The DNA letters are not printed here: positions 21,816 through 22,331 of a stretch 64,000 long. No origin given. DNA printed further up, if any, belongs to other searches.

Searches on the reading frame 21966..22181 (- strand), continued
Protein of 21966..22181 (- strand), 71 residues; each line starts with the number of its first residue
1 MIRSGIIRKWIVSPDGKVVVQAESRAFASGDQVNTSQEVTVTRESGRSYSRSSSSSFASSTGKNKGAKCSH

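Call 58: search_protein_families(library=ncbifam, proteins=[L081:8252-9034:+, L081:9512-9814:+, L081:10289-11131:-, L083:8054-8836:+, L083:9138-9383:+, L083:9626-9937:+, L083:10248-10571:+, L083:10614-12356:+, L089:9144-9410:+, L089:9504-9887:+], max_evalue=0.01)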
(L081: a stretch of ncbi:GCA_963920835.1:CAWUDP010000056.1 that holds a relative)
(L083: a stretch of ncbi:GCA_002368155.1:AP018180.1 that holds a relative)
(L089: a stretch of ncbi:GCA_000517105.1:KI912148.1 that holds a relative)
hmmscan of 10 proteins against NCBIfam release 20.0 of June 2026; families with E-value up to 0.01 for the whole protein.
L081:8252-9034:+ (260 aa): 6 families
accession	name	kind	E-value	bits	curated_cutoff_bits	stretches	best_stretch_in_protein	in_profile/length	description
TIGR04500.1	PpiC_rel_mature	subfamily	2.8e-17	63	180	1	24-236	115-331/340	TIGR04500 family putative peptide maturation system protein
NF000809.0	PRK00059.1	equivalog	2.6e-11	43.5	303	1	22-228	86-308/336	peptidylprolyl isomerase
NF002827.0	PRK03002.1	equivalog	3.8e-06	26.1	343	1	124-225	141-241/285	peptidylprolyl isomerase PrsA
NF008038.0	PRK10770.1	equivalog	0.00055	18.8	394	0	139-206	313-380/431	peptidylprolyl isomerase SurA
NF002846.0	PRK03095.1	equivalog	0.0018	17.8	361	1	41-217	63-229/287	peptidylprolyl isomerase PrsA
NF002824.0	PRK02998.1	subfamily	0.002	17.6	360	0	125-236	140-250/283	peptidylprolyl isomerase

L081:9512-9814:+ (100 aa): 0 families

L081:10289-11131:- (280 aa): 0 families

L083:8054-8836:+ (260 aa): 1 family
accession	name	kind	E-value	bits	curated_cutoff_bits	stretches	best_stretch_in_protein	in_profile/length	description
TIGR04500.1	PpiC_rel_mature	subfamily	7.1e-18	64.9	180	1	25-235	116-330/340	TIGR04500 family putative peptide maturation system protein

L083:9138-9383:+ (81 aa): 0 families

L083:9626-9937:+ (103 aa): 0 families

L083:10248-10571:+ (107 aa): 0 families

L083:10614-12356:+ (580 aa): 34 families (the best 25 are shown)
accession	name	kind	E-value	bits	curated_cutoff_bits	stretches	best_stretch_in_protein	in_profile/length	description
NF040959.1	MamA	equivalog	1.3e-21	77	200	1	349-495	61-203/204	magnetosome protein MamA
TIGR02917.1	PEP_TPR_lipo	equivalog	9.9e-19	66.7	312.2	1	374-497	510-835/899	XrtA/PEP-CTERM system TPR-repeat protein PrsT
NF033762.1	social_mot_Tgl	equivalog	8.9e-17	61.3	225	2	366-485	34-156/252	social motility TPR repeat lipoprotein Tgl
TIGR02552.1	LcrH_SycD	equivalog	2.3e-14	53.3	104.8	1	385-466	6-87/136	SycD/LcrH family type III secretion system chaperone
NF047507.1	TPR_BatC_Lepto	exception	2.6e-13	49.9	175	2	529-574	101-146/214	TPR repeat-containing protein BatC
NF008391.2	PRK11189.1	equivalog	2.7e-13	50.1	250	1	452-526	86-163/297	lipoprotein NlpI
NF033758.1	gliding_GltE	equivalog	4.4e-13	49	225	1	392-510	217-335/411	adventurous gliding motility TPR repeat lipoprotein GltE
NF033920.0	C39_PA2778_fam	equivalog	2.2e-12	46.9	150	1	409-496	168-255/255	PA2778 family cysteine peptidase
TIGR02521.1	type_IV_pilW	equivalog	2.8e-12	46.7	154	3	410-495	44-129/234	type IV pilus biogenesis/stability protein PilW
TIGR00990.1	3a0801s09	subfamily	1.6e-09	36.9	757.25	1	377-503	379-505/615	mitochondrial import receptor subunit TOM70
TIGR00540.1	TPR_hemY_coli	hypoth_equivalog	2.1e-09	36.6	142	2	370-456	303-384/385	heme biosynthesis-associated TPR protein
TIGR03939.1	PGA_TPR_OMP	equivalog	1e-08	33.9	366.65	1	392-514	81-203/800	poly-beta-1,6 N-acetyl-D-glucosamine export porin PgaA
NF008520.0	PRK11447.1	equivalog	2.9e-08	32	858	1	374-516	362-512/1157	cellulose synthase complex outer membrane protein BcsC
NF053607.1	CHU_0125_OmpA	equivalog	7.1e-08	31.4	620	1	409-495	31-117/639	CHU_0125 family OmpA-like outer membrane integrity protein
TIGR02795.1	tol_pal_ybgF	equivalog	1e-07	32.6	90.1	1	382-467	21-112/119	tol-pal system protein YbgF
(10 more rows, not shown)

L089:9144-9410:+ (88 aa): 0 families

L089:9504-9887:+ (127 aa): 1 family
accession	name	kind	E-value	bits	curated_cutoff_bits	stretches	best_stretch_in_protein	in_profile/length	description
NF000241.1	MPH_3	exception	0.007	15.7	500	1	2-45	116-159/293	Mph(E)/Mph(G) family macrolide 2'-phosphotransferase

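Call 75: search_protein_families(library=ncbifam, proteins=[L089:10687-11670:+], max_evalue=0.001)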
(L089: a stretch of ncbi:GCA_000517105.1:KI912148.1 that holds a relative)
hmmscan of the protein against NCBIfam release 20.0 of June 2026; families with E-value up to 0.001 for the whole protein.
L089:10687-11670:+ (327 aa): 6 families
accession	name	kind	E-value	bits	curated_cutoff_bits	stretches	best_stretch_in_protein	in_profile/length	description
TIGR04185.1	ATPgraspMvdC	equivalog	2e-153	510.1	425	1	8-324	1-317/318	MvdC family ATP-grasp ribosomal peptide maturase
TIGR04184.1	ATPgraspMvdD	equivalog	8.6e-83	278.1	475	1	8-323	1-319/321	MvdD family ATP-grasp ribosomal peptide maturase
TIGR04187.1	GRASP_SAV_5884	subfamily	9.4e-75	251.7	350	1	8-324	2-312/312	ATP-grasp ribosomal peptide maturase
TIGR04192.1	GRASP_w_spasm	equivalog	1.5e-28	100.1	230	1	21-323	13-318/318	grasp-with-spasm system ATP-grasp peptide maturase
TIGR00768.1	rimK_fam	subfamily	5.1e-08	32.6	143.4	1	119-322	76-275/276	RimK family alpha-L-glutamate ligase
NF040720.1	MptN_Meth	equivalog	3e-05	23.2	350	1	119-322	90-289/291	tetrahydromethanopterin:alpha-L-glutamate ligase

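Call 86: find_encoding_contigs(protein=P0172, flank=10000, max_places=1)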
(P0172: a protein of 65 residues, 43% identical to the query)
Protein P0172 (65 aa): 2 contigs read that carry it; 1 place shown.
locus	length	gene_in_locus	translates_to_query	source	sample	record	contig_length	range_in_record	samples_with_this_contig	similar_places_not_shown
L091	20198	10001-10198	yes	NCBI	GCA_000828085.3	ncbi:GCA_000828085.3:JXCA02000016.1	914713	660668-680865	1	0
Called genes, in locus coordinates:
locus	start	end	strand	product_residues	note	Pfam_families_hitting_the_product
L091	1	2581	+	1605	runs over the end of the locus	PF13424:TPR_12, PF00515:TPR_1, PF07719:TPR_2, PF13414:TPR_11, PF13432:TPR_16, PF14559:TPR_19, PF00515:TPR_1, PF13414:TPR_11, +73 more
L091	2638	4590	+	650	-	PF14559:TPR_19, PF13424:TPR_12, PF13414:TPR_11, PF13432:TPR_16, PF00515:TPR_1, PF07719:TPR_2, PF13181:TPR_8, PF13414:TPR_11, +29 more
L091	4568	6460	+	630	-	PF13371:TPR_9, PF13414:TPR_11, PF00515:TPR_1, PF07719:TPR_2, PF13414:TPR_11, PF13424:TPR_12, PF00535:Glycos_transf_2, PF10111:Glyco_tranf_2_2, +27 more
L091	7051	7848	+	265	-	PF00483:NTP_transferase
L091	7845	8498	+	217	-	PF02585:PIG-L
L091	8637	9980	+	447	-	PF16254:DUF4910, PF09940:DUF2172, PF16221:HTH_47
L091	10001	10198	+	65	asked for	-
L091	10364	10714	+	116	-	PF12559:Inhibitor_I10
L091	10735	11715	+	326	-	PF21068:ATPgraspMvdD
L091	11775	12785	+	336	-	PF21068:ATPgraspMvdD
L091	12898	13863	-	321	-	PF05569:Peptidase_M56 (weak), PF01435:Peptidase_M48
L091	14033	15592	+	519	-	-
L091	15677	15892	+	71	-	PF10999:DUF2839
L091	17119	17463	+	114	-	PF08844:DUF1815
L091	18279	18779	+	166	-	PF13279:4HBT_2, PF03061:4HBT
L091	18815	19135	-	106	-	-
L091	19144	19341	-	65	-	-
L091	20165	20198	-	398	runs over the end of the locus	PF02670:DXP_reductoisom, PF08436:DXP_redisom_C, PF13288:DXPR_C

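Call 87: find_encoding_contigs(protein=P0244, flank=10000, max_places=1)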
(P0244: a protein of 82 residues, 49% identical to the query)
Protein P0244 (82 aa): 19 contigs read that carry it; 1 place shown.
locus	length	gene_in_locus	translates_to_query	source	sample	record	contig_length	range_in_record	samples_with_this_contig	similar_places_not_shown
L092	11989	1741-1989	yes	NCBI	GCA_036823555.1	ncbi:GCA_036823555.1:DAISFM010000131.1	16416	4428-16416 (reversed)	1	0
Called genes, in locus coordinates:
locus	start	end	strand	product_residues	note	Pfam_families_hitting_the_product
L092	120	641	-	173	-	-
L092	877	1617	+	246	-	PF13145:Rotamase_2, PF00639:Rotamase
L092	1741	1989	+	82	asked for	-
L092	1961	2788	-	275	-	-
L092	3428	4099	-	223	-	PF05685:Uma2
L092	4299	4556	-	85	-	-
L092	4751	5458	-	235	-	PF00834:Ribul_P_3_epim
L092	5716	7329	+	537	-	PF00082:Peptidase_S8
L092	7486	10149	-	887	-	PF00515:TPR_1 (weak), PF13424:TPR_12, PF13424:TPR_12, PF00515:TPR_1 (weak), PF13424:TPR_12, PF13432:TPR_16 (weak), PF13424:TPR_12, PF12770:CHAT, +11 more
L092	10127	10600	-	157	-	PF07282:Cas12f1-like_TNB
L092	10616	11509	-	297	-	PF12323:HTH_OrfB_IS605, PF01385:OrfB_IS605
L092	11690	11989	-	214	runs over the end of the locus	PF12766:Pyridox_oxase_2, PF01243:PNPOx_N, PF10590:PNP_phzG_C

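Call 88: find_encoding_contigs(protein=P0253, flank=10000, max_places=1)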
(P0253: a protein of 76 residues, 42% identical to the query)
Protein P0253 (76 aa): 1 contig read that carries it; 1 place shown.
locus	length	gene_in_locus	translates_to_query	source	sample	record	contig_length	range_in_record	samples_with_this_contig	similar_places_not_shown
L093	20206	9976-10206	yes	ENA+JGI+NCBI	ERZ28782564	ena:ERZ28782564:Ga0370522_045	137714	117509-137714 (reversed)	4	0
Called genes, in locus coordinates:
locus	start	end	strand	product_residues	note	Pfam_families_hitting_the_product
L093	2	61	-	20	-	?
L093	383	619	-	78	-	PF01809:YidD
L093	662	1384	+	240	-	-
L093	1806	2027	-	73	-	-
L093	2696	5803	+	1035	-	PF00027:cNMP_binding, PF03412:Peptidase_C39, PF00664:ABC_membrane, PF00005:ABC_tran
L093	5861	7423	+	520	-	PF25919:BSH_CusB (faint), PF25973:BSH_CzcB (faint), PF26002:Beta-barrel_AprE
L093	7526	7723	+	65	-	-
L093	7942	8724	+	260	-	PF13145:Rotamase_2 (weak)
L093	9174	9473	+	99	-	-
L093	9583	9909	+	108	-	-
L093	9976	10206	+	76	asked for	-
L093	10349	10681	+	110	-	-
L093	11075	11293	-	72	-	-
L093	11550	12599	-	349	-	PF01171:ATP_bind_3, PF09179:TilS (weak)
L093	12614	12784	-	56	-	PF08869:XisI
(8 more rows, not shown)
